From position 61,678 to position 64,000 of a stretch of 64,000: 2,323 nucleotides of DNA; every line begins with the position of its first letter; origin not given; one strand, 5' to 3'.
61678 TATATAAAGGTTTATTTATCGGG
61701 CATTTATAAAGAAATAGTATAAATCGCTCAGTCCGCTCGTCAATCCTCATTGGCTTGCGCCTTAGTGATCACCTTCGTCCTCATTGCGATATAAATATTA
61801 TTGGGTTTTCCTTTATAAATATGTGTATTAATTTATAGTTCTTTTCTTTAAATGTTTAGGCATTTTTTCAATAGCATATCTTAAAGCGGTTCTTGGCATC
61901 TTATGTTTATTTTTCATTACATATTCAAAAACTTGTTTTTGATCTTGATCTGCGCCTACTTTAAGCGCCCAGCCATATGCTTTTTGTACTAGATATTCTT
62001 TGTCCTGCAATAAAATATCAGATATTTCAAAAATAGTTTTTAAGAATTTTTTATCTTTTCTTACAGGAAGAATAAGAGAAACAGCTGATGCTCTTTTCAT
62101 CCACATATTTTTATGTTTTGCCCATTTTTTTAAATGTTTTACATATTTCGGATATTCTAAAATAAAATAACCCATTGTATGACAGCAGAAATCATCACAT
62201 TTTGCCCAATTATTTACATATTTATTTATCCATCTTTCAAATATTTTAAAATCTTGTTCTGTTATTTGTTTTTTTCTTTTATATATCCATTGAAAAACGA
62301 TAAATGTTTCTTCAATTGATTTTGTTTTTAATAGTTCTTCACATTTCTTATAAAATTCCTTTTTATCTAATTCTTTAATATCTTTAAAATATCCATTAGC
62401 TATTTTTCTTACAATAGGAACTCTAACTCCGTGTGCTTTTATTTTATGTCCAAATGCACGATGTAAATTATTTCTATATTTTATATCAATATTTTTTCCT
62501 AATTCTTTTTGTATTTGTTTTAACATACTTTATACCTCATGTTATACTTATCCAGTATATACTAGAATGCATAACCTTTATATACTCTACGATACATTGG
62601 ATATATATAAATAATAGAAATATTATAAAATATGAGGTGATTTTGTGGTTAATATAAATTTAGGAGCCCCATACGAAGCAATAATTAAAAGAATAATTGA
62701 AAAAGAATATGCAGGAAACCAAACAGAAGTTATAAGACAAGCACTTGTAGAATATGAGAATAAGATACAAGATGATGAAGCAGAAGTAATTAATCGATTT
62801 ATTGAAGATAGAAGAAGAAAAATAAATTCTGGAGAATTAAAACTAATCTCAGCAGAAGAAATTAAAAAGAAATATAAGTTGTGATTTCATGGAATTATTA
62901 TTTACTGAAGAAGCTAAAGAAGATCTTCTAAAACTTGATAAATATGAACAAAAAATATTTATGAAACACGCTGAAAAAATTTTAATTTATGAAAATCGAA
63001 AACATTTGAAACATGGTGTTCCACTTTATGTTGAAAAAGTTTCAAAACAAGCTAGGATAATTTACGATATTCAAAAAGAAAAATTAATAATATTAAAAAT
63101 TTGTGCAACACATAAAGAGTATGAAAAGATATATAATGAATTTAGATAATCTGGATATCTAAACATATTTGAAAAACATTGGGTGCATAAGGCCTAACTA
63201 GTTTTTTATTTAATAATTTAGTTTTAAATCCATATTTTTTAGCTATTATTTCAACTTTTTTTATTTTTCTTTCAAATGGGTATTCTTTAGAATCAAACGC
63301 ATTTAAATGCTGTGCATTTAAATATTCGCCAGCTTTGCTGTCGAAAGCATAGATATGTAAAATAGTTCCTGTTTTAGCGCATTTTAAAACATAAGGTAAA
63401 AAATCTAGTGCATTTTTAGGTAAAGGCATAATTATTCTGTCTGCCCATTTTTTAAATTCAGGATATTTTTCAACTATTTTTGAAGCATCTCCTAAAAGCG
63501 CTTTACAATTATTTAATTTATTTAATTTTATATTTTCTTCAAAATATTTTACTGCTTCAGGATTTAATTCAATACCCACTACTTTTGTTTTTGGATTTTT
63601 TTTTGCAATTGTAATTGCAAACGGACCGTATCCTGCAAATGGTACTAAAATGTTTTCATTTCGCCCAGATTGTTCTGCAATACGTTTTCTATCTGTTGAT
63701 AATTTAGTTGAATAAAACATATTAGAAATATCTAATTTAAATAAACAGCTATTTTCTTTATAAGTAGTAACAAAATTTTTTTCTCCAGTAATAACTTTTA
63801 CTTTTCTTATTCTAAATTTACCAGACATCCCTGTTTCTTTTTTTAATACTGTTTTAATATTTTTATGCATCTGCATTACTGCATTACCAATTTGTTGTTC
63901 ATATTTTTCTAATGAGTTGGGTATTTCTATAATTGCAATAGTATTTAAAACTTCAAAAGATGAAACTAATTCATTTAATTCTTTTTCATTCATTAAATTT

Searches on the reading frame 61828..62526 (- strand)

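Call 13: search_protein_families(library=pfam, proteins=[window:61828-62526:-], max_evalue=0.0001)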
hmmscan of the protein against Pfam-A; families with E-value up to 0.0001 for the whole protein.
window:61828-62526:- (232 aa): 1 family
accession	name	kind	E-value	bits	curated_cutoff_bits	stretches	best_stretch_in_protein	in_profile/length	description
PF08713.17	DNA_alkylation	-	8.4e-55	186.2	21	1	5-222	1-213/213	DNA alkylation repair enzyme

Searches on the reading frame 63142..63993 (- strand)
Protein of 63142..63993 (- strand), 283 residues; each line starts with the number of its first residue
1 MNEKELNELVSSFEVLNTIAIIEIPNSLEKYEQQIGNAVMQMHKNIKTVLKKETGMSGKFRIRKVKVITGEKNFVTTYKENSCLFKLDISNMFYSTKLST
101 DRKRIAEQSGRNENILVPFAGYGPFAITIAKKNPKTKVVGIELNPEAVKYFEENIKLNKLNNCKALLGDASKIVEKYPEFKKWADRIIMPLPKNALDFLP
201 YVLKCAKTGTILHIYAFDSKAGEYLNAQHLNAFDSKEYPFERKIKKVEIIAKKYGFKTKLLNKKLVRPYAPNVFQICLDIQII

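Call 13: search_protein_families(library=pfam, proteins=[window:63142-63993:-], max_evalue=0.0001)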
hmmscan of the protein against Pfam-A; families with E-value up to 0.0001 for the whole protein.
window:63142-63993:- (283 aa): 5 families
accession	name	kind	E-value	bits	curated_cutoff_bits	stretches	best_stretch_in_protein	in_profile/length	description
PF02475.24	TRM5-TYW2_MTfase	-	3.3e-39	134.9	28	1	76-219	1-140/164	TRM5/TYW2 methyltransferase domain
PF25133.1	TYW2_N_2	-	1.8e-16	60.5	27.7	1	2-72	10-78/79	TYW2 N-terminal domain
PF02390.23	Methyltransf_4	-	2.5e-08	34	24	1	121-177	11-67/173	Putative methyltransferase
PF13847.12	Methyltransf_31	-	2.6e-08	34.1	27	1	112-189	4-84/145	Methyltransferase domain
PF05175.20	MTS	-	2.9e-06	27.5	23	1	120-175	40-95/170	Methyltransferase small domain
